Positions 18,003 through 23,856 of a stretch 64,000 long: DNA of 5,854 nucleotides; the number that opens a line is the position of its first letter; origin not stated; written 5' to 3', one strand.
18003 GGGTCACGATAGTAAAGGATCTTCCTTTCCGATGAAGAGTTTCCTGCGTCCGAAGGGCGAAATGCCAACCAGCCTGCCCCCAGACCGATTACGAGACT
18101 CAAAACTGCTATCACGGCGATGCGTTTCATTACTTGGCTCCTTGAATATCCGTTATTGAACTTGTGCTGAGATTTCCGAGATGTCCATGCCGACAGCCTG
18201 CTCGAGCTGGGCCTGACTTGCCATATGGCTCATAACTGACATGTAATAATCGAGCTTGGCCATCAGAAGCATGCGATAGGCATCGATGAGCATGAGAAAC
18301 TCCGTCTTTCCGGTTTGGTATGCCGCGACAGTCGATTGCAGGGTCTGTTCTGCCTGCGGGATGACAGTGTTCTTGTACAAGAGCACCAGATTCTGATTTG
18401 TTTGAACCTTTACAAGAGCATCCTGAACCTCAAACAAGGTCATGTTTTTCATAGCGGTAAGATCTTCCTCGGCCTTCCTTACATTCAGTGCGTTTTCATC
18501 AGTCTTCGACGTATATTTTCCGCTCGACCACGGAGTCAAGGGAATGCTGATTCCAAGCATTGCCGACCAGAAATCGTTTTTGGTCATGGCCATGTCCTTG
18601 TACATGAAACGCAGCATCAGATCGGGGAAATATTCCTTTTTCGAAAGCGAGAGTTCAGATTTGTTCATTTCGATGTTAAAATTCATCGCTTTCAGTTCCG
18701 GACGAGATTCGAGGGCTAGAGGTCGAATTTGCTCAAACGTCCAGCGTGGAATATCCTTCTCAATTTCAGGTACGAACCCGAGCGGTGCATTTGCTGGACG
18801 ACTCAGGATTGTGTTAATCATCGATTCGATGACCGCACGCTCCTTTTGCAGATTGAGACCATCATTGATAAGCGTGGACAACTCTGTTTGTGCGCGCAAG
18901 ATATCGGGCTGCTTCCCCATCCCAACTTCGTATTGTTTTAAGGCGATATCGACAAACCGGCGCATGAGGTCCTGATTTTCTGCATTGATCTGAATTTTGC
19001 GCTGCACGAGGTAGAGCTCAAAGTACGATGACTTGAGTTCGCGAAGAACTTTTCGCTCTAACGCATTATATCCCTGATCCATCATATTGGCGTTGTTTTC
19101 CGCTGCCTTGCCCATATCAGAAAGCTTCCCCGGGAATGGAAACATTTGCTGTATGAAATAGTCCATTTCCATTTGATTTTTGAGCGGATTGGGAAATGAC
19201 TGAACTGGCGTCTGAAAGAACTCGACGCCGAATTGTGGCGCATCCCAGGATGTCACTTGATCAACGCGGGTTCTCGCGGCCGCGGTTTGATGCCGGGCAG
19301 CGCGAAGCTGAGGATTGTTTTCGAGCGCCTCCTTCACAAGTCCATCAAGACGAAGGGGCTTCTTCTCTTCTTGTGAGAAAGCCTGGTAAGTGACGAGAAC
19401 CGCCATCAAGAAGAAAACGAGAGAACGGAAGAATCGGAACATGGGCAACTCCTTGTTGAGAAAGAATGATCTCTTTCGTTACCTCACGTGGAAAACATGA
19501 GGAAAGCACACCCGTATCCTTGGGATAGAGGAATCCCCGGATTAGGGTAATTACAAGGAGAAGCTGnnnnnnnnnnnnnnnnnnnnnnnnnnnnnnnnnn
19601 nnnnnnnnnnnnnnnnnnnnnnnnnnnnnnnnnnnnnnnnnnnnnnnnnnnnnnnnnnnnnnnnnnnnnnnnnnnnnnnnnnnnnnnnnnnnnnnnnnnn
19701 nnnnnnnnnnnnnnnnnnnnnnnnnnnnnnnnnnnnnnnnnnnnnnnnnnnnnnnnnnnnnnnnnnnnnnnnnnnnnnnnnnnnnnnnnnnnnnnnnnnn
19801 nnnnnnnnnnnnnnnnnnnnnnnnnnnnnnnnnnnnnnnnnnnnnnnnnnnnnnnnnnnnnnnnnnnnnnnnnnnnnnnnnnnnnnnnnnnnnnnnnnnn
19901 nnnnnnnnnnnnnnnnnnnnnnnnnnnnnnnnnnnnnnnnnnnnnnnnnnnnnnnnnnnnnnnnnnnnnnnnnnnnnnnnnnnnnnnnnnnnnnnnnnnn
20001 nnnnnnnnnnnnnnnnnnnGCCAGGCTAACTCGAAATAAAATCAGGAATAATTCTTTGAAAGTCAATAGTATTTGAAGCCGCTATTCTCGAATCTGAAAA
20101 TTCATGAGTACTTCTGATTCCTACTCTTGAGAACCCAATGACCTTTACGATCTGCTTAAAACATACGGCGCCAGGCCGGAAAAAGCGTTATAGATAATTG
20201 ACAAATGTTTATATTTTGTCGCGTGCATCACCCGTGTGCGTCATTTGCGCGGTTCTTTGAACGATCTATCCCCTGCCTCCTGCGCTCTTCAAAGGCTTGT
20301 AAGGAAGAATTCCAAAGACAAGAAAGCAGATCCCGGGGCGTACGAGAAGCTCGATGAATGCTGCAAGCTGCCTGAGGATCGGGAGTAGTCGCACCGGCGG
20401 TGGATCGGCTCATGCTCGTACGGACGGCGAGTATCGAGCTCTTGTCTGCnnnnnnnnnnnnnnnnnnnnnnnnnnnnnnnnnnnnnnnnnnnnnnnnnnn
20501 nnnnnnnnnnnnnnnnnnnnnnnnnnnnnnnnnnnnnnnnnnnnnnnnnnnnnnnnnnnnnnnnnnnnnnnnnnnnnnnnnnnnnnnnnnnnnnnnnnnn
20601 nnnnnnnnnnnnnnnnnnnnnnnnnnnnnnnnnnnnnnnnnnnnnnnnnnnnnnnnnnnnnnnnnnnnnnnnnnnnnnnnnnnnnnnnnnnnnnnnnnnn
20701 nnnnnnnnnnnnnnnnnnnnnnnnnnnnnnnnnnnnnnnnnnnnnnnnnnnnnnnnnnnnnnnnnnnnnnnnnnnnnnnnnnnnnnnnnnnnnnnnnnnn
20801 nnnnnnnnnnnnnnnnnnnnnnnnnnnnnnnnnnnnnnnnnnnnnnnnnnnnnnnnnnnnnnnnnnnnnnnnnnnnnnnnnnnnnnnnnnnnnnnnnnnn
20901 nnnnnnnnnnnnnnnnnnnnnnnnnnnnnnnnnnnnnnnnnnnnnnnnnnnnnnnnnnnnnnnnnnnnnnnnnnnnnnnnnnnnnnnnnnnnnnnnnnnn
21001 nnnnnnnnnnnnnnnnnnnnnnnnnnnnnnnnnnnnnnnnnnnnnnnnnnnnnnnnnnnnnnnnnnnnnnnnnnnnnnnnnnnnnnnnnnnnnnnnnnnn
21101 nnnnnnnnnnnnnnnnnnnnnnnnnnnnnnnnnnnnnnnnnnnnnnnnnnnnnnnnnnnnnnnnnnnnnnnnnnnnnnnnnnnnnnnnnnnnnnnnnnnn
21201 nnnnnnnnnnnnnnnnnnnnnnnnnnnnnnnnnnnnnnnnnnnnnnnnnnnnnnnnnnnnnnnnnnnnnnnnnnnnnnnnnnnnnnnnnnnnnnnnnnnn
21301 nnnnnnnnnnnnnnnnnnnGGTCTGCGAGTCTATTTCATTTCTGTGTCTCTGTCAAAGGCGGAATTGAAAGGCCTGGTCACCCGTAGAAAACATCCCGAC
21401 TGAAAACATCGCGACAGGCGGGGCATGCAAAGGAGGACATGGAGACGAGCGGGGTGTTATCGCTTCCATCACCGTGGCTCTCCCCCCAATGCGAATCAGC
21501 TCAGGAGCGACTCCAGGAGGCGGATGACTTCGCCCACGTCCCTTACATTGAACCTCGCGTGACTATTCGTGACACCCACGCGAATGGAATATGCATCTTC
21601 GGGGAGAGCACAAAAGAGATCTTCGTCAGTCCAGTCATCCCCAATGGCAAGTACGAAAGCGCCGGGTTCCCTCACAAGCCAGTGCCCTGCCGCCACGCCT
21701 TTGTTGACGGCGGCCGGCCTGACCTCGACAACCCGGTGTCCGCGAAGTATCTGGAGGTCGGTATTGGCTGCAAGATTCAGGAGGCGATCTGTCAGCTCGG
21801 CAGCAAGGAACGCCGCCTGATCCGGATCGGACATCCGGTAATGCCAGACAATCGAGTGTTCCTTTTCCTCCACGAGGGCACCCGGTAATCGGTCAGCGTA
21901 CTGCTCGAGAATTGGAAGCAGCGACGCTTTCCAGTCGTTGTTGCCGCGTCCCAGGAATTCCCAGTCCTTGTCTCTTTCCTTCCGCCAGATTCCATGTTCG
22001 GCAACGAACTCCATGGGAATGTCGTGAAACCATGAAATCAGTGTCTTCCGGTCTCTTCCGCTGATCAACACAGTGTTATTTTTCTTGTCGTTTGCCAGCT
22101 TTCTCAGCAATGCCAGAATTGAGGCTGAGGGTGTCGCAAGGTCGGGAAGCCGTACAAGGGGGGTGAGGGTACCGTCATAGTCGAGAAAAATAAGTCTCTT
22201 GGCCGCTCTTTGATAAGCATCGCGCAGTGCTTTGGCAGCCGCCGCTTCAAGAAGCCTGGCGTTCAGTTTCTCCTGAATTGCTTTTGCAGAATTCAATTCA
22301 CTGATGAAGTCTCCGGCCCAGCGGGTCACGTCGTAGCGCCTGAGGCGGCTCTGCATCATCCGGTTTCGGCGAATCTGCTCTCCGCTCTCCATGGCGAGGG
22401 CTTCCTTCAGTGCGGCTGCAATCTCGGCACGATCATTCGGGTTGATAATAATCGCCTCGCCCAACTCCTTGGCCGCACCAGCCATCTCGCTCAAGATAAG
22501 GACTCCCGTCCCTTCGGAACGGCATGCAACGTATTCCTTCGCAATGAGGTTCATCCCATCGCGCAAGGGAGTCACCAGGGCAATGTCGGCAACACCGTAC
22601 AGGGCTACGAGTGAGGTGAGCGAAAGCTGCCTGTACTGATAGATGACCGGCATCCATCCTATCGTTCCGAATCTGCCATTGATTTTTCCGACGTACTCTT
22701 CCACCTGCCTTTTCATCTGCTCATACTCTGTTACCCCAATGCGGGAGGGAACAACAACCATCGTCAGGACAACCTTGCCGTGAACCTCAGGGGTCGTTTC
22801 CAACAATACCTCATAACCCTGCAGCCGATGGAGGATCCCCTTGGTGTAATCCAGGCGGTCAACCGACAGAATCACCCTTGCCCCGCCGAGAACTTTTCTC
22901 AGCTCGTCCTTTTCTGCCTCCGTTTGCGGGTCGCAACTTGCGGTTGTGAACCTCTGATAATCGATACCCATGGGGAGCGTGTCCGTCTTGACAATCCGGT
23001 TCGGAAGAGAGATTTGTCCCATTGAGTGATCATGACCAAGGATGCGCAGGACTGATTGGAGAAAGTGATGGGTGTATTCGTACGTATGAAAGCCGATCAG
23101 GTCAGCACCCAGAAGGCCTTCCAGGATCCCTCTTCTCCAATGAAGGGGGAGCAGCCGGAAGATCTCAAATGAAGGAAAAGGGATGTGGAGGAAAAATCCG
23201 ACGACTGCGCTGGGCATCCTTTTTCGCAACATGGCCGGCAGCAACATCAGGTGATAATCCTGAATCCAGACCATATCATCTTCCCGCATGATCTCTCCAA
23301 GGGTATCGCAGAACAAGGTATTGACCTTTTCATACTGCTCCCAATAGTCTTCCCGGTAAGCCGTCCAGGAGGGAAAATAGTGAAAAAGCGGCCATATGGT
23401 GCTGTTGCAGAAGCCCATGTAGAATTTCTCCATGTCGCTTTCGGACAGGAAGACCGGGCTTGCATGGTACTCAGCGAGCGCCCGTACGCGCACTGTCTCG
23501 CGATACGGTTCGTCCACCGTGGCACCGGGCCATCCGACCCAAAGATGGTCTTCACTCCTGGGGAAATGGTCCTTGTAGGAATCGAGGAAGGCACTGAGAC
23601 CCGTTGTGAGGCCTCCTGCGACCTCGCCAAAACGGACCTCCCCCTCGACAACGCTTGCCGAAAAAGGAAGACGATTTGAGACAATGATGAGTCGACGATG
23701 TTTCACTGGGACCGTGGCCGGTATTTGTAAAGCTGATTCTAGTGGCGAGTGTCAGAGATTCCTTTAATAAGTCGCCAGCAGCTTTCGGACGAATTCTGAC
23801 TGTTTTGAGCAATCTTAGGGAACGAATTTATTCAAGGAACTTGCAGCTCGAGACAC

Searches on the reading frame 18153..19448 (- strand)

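Call 7: search_protein_families(library=pfam, proteins=[window:18153-19448:-], max_evalue=0.01)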
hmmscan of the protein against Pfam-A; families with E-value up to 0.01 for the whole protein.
window:18153-19448:- (431 aa): 1 family
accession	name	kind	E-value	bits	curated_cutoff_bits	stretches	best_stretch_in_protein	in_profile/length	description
PF02321.23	OEP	-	2.9e-43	148.3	22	2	239-420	2-187/187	Outer membrane efflux protein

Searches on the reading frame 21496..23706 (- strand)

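Call 7: search_protein_families(library=pfam, proteins=[window:21496-23706:-], max_evalue=0.01)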
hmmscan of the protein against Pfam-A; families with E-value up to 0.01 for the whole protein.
window:21496-23706:- (736 aa): 2 families
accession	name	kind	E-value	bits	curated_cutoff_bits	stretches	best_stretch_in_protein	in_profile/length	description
PF00982.27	Glyco_transf_20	-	9.4e-150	499.9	32.5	1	5-472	2-472/473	Glycosyltransferase family 20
PF02358.22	Trehalose_PPase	-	1.7e-45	155.4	27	1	507-704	1-206/235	Trehalose-phosphatase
